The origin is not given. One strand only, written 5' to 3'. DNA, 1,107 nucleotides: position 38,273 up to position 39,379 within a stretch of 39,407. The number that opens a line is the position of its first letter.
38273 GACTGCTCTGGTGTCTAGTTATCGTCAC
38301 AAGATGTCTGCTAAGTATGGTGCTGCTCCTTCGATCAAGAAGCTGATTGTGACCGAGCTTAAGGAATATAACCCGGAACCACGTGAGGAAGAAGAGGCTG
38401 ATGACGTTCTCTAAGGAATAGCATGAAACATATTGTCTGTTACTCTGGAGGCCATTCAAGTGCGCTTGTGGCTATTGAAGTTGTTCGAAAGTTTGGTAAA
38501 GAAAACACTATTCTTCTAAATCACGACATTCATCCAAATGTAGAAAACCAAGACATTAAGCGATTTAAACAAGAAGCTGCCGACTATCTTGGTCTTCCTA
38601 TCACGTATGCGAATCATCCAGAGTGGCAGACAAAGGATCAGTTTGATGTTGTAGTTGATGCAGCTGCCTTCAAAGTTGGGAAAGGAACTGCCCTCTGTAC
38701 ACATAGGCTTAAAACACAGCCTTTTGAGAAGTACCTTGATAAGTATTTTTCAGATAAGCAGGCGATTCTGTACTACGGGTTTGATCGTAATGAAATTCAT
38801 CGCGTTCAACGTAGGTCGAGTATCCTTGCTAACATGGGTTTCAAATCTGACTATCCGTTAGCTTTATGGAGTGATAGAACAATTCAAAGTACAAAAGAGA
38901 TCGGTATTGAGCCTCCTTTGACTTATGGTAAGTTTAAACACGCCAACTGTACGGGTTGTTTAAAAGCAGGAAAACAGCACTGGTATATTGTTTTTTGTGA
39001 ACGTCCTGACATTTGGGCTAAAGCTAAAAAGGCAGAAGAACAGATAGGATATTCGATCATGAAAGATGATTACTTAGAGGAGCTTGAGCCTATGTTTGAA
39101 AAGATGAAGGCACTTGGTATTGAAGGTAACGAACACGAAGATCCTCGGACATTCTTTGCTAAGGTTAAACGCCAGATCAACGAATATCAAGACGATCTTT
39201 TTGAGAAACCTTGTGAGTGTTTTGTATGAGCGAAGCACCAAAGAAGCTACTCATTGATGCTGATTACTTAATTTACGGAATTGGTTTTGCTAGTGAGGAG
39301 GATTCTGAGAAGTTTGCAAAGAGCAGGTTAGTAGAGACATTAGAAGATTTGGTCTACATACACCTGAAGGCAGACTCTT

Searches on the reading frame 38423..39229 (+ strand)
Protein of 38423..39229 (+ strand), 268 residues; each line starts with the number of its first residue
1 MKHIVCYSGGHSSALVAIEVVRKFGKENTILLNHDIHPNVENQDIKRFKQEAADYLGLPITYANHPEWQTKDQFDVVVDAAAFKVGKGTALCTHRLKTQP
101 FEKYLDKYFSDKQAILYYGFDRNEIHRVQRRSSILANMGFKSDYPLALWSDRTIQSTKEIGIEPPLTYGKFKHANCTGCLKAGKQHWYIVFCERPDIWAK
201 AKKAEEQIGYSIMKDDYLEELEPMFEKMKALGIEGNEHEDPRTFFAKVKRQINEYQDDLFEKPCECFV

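Call 8: search_protein_families(library=phrogs, proteins=[window:38423-39229:+], max_evalue=0.001)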
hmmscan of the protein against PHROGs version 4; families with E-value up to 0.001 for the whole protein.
window:38423-39229:+ (268 aa): 1 family
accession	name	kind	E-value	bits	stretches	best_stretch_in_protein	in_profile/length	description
phrog_424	-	moron, auxiliary metabolic gene and host takeover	6.2e-32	112.2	1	1-267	161-413/460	phosphoadenosine phosphosulfate reductase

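Call 83: search_protein_families(library=pfam, proteins=[window:38423-39229:+], max_evalue=0.01)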
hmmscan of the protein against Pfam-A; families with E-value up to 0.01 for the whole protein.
window:38423-39229:+ (268 aa): 0 families
